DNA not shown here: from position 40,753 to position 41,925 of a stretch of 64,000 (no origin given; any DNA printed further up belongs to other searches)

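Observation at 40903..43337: YopJ-family-like effector gene fused into an operon with three tandem GNAT acetyltransferases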

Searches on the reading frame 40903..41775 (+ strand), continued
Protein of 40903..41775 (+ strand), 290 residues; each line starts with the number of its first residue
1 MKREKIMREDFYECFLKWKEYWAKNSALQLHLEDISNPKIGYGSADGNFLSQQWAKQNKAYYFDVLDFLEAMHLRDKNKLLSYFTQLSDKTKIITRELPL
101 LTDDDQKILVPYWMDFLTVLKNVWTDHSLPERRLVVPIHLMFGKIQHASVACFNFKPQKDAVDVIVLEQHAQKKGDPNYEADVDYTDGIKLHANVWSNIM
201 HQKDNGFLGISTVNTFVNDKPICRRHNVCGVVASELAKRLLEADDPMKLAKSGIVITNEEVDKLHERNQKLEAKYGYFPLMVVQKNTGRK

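Call 60: find_encoding_contigs(protein=P0057, flank=10000, max_places=2)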
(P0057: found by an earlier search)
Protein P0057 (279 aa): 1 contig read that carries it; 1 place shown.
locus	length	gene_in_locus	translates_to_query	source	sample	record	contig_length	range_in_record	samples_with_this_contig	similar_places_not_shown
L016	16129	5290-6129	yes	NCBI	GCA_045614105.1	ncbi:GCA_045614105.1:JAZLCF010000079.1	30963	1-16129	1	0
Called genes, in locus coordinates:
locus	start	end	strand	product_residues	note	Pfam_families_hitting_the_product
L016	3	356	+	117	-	?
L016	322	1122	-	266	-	PF02685:Glucokinase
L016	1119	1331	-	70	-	-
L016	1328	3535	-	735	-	PF01590:GAF (faint), PF05524:PEP-utilisers_N, PF00391:PEP-utilizers, PF02896:PEP-utilizers_C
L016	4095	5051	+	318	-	PF00583:Acetyltransf_1 (weak)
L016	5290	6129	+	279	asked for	-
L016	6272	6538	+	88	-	-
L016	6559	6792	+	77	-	PF00196:GerE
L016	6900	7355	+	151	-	PF00692:dUTPase, PF22769:DCD (weak)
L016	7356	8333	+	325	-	PF18025:FucT_N, PF00852:Glyco_transf_10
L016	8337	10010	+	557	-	PF00005:ABC_tran, PF00931:NB-ARC (faint), PF02463:SMC_N (faint), PF13555:AAA_29 (faint), PF13238:AAA_18 (faint), PF13304:AAA_21 (faint), PF12848:ABC_tran_Xtn, PF00005:ABC_tran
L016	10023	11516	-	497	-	PF00754:F5_F8_type_C, PF22633:F5_F8_type_C_2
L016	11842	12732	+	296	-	PF00892:EamA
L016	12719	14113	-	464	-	PF01406:tRNA-synt_1e, PF09334:tRNA-synt_1g (faint), PF23493:CysS_C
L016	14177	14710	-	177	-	PF01510:Amidase_2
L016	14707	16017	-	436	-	PF03702:AnmK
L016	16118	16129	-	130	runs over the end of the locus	-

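Call 68: search_dna_similar(query=window:40921-41772:+, collection=plasmids, mode=protein, max_evalue=1, max_rows=10)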
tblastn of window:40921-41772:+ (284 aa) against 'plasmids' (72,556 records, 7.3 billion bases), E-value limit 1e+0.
No match.

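Call 69: search_dna_similar(query=window:40921-41772:+, collection=phages, mode=protein, max_evalue=1, max_rows=10)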
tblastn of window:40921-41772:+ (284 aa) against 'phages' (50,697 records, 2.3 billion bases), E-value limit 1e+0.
No match.

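Call 71: search_protein_families(library=pfam, proteins=[L001:7053-7739:+, L001:7697-8269:+, L015:4271-4792:+, L015:4797-6071:+, L015:6068-6565:+, L016:4095-5051:+, L016:6272-6538:+, L013:9294-11213:+, L013:7692-7982:+, L007:45-836:+], max_evalue=0.1)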
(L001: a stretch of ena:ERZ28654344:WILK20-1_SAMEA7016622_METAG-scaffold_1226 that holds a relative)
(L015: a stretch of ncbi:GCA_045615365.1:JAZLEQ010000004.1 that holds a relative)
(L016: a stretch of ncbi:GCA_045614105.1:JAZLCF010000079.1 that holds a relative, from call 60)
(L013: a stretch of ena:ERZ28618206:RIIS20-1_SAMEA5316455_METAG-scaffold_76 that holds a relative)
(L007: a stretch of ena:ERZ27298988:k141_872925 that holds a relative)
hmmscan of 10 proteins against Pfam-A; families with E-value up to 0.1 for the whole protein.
L001:7053-7739:+ (228 aa): 0 families

L001:7697-8269:+ (190 aa): 0 families

L015:4271-4792:+ (173 aa): 0 families

L015:4797-6071:+ (424 aa): 1 family
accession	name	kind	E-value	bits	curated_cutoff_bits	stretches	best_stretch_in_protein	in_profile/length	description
PF16494.10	Na_Ca_ex_C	-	0.018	15.9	25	1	300-348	62-110/137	C-terminal extension of sodium/calcium exchanger domain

L015:6068-6565:+ (165 aa): 0 families

L016:4095-5051:+ (318 aa): 7 families
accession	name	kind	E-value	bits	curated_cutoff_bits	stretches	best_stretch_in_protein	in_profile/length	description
PF00583.31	Acetyltransf_1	-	9.9e-07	29.5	20.7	1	214-297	29-116/116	Acetyltransferase (GNAT) family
PF13508.13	Acetyltransf_7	-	2.2e-05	25.2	27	1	221-298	6-83/84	Acetyltransferase (GNAT) domain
PF13527.13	Acetyltransf_9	-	0.00071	20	25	1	238-298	67-125/127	Acetyltransferase (GNAT) domain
PF23209.2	IDM1_C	-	0.001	19.6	33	1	219-292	34-106/140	Increased DNA methylation 1, C-terminal domain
PF20723.3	Pellino_RING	-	0.0094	16.4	22.6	0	253-308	54-107/144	Pellino, RING domain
PF13673.13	Acetyltransf_10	-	0.015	15.8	23.6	1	216-300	29-110/128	Acetyltransferase (GNAT) domain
PF08445.16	FR47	-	0.031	14.7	22.1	1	244-300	22-80/86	FR47-like protein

L016:6272-6538:+ (88 aa): 2 families
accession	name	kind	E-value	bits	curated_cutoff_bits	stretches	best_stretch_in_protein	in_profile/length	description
PF10088.15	DUF2326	-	0.059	13.5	28.7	1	42-85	75-118/141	Uncharacterised protein conserved in bacteria (DUF2326)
PF08537.15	NBP1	-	0.098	12.6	25.8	0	29-87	154-206/330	Fungal Nap binding protein NBP1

L013:9294-11213:+ (639 aa): 0 families

L013:7692-7982:+ (96 aa): 2 families
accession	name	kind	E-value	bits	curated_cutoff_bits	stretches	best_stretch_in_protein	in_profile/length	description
PF14915.12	CCDC144C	-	0.0013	17.8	35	1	23-89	105-171/534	CCDC144C protein coiled-coil region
PF24615.2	Spectrin_Anc-1_2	-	0.018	15.7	28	1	46-90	50-94/105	Nuclear anchorage protein 1, spectrin repeat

L007:45-836:+ (263 aa): 1 family
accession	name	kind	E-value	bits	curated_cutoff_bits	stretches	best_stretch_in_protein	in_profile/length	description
PF11737.13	DUF3300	-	0.013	15.4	25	1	168-234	44-110/227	Protein of unknown function (DUF3300)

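Call 84: predict_structure(alignment_id=A4)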
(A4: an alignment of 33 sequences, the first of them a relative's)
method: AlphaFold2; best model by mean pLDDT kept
length: 268 residues; sequences in the alignment: 33
mean_pLDDT: 92.7   pTM: 0.91
mean pLDDT of the five models: 92.7, 90.9, 90.0, 89.8, 89.0
residues with pLDDT >= 90: 210; 70-90: 52; 50-70: 4; < 50: 2
segments of 3 or more residues with pLDDT < 50: none
pLDDT, mean of each block of 10 residues (from residue 1): 65 89 96 97 97 93 84 85 96 93 92 92 96 95 97 95 87 98 97 97 96 98 97 97 98 93 81
secondary structure, 60 per line:
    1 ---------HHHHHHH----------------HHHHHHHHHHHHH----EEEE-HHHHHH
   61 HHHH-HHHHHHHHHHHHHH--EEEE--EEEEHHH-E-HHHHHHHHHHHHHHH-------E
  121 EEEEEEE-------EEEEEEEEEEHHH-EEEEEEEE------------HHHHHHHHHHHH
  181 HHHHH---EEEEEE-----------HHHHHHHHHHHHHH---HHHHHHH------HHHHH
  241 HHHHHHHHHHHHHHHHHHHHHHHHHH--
elements in order: H10-16 H33-45 E50-53 H55-64 H66-79 E82-85 E88-91 H98-112 E120-127 E135-144 E149-156 H169-185 E189-194 H206-219 H223-229 H236-266

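Call 86: fold_search(model_id=the predicted structure, library=pdb)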
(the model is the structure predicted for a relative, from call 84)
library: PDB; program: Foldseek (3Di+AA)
matches with E <= 10: 1099; with E <= 0.001: 45
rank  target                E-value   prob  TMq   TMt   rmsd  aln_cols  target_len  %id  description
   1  5cqc                  1.1e-05  1.00  0.37  0.30   7.4       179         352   12  Crystal structure of the legionella pneumophila effector protein RavZ (released 2015-09-09)
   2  5lnb                  1.8e-05  1.00  0.46  0.47   8.3       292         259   13  Crystal structure of the de-sumoylating protease (released 2017-08-16)
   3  5ms7                  1.8e-05  1.00  0.38  0.29   6.4       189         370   14  Crystal structure of the legionella pneumophila effector protein RavZ_20-502 (released 2017-04-19)
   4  5ms2_A                1.9e-05  1.00  0.48  0.34   8.6       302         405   12  Crystal structure of the Legionella pneumophila effector protein RavZ in complex with human LC3B (released 2017-04-19)
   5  5io3                  2.7e-05  1.00  0.45  0.33   5.4       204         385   13  Crystal structure of the legionella pneumophila effector protein RavZ - I422 (released 2016-11-09)
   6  5ham_A                2.7e-05  1.00  0.38  0.39  15.6       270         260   14  Structure of Rickettsia bellii effector protein RickCE (released 2016-07-27)
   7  7fiu                  3.0e-05  1.00  0.44  0.44   7.6       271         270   12  Crystal structure of the DUB domain of Wolbachia cytoplasmic incompatibility factor CidB from wMel (released 2022-04-06)
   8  2hl9                  3.2e-05  1.00  0.39  0.46  10.3       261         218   12  SUMO protease Ulp1 with the catalytic cysteine oxidized to a sulfonic acid (released 2007-07-31)
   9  9lik_A                3.4e-05  1.00  0.36  0.25  14.8       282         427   11  Crystal structure of the C-tagged I7L protease from monkeypox virus (released 2025-04-16)
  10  6ups                  3.6e-05  1.00  0.41  0.45   6.3       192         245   14  Crystal structure of the deubiquitylase domain from the Orientia tsutsugamushi protein OTT_1962 (OtDUB) (released 2020-04-01)
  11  5izv_A                3.6e-05  1.00  0.48  0.36   7.0       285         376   11  Crystal structure of the legionella pneumophila effector protein RavZ - F222 (released 2016-11-09)
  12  5ms8                  4.3e-05  1.00  0.41  0.30   5.5       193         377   12  Crystal structure of the legionella pneumophila effector protein RavZ_1-487 (released 2017-04-19)
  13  6upu_E                4.3e-05  1.00  0.41  0.42   6.3       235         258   11  Crystal structure of the Orientia tsutsugamushi OtDUB in complex with three molecules of ubiquitin (released 2020-04-01)
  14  9lim_A                4.5e-05  1.00  0.37  0.27  14.0       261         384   10  Crystal structure of the monkeypox virus N-tagged I7L protease in the P212121 space group (released 2025-04-16)
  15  9gnx_A                4.8e-05  1.00  0.40  0.53   7.6       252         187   12  Human SENP5 in complex with SUMO1 (E67D) (released 2025-07-16)
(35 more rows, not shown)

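Call 95: find_related_loci(query=A6, collection=metagenome_contigs, flank=4000)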
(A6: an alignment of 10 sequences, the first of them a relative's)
Query A6 (268 aa) in metagenome_contigs; peptide patterns used: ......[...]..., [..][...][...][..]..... (x = any residue, [..] = any of these).
121 stretches matched a pattern; 6 encode a relative of the query (tblastn E <= 1e-3); 6 distinct loci.
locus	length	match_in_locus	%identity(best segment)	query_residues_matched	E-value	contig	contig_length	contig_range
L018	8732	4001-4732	60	6-250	3e-101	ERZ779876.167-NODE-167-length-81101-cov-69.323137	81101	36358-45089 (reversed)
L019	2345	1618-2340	60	6-247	6e-105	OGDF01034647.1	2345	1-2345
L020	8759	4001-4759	45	8-263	1e-73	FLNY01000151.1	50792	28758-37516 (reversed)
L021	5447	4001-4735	45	8-255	4e-73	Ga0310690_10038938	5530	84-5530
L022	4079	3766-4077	59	115-219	1e-38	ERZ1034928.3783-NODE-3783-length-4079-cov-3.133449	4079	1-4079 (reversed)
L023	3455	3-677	35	22-250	2e-34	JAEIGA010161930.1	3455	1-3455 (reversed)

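Call 97: search_protein_families(library=pfam, proteins=[L018:3448-3990:+, L018:4799-5719:+, L019:1077-1607:+, L020:3198-3788:+, L020:4773-7289:-, L021:3003-3914:+, L021:2096-2992:+, L021:4830-5351:-, L023:54-1556:+, L022:2493-3602:-], max_evalue=0.01)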
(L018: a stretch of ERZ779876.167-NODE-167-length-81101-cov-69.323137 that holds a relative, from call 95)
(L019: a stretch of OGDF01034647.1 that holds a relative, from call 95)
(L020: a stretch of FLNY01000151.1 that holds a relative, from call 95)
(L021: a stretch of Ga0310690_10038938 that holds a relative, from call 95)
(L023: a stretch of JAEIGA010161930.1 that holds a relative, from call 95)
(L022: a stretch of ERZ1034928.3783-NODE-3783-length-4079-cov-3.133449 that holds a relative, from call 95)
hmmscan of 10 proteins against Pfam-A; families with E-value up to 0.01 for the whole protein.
L018:3448-3990:+ (180 aa): 0 families

L018:4799-5719:+ (306 aa): 2 families
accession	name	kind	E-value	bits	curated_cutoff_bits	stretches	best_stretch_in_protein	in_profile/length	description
PF01636.29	APH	-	1.8e-12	48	23.2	1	33-242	3-210/239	Phosphotransferase enzyme family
PF01633.27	Choline_kinase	-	0.00016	21.5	29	1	133-238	88-200/300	Choline/ethanolamine kinase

L019:1077-1607:+ (176 aa): 0 families

L020:3198-3788:+ (196 aa): 0 families

L020:4773-7289:- (838 aa): 2 families
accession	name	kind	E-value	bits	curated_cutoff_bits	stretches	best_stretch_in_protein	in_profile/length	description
PF13508.13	Acetyltransf_7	-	0.0072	17.1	27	0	71-115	40-83/84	Acetyltransferase (GNAT) domain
PF00583.31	Acetyltransf_1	-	0.0088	16.7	20.7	0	61-114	60-116/116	Acetyltransferase (GNAT) family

L021:3003-3914:+ (303 aa): 2 families
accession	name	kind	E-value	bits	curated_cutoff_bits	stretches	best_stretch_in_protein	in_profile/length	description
PF01636.29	APH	-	4.5e-20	72.9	23.2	1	17-229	4-218/239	Phosphotransferase enzyme family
PF01633.27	Choline_kinase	-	2.9e-08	33.8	29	1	106-256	85-238/300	Choline/ethanolamine kinase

L021:2096-2992:+ (298 aa): 2 families
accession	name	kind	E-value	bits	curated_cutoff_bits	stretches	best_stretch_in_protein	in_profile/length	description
PF01636.29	APH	-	1.4e-11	45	23.2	1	30-241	2-212/239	Phosphotransferase enzyme family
PF01633.27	Choline_kinase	-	1.6e-05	24.8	29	1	97-225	56-189/300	Choline/ethanolamine kinase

L021:4830-5351:- (173 aa): 1 family
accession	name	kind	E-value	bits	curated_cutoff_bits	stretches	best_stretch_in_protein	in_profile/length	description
PF03572.23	Peptidase_S41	-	4.9e-06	26.7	24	1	2-82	91-165/165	Peptidase family S41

L023:54-1556:+ (500 aa): 1 family
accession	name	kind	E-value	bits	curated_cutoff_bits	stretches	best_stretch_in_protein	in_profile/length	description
PF00583.31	Acetyltransf_1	-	0.0077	16.9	20.7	0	285-326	71-115/116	Acetyltransferase (GNAT) family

L022:2493-3602:- (369 aa): 1 family
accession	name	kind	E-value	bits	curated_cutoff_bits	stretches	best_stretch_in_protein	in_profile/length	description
PF09925.14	DUF2157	-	3.4e-27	95.4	32.4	1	9-145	2-144/146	Predicted membrane protein (DUF2157)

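Call 99: search_protein_families(library=padloc, proteins=[window:40921-41772:+, P0059, L015:4271-4792:+, L015:4797-6071:+, L015:6068-6565:+, L015:6565-7497:+, L018:3448-3990:+, L021:2096-2992:+], max_evalue=0.01)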
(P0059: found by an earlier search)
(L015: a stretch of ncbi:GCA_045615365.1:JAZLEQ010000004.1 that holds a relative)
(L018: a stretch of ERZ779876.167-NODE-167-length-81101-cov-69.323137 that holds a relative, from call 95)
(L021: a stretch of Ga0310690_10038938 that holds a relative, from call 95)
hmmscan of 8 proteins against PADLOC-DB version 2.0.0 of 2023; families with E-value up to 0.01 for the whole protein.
window:40921-41772:+ (284 aa): 0 families

P0059 (540 aa): 0 families

L015:4271-4792:+ (173 aa): 0 families

L015:4797-6071:+ (424 aa): 0 families

L015:6068-6565:+ (165 aa): 0 families

L015:6565-7497:+ (310 aa): 0 families

L018:3448-3990:+ (180 aa): 0 families

L021:2096-2992:+ (298 aa): 0 families
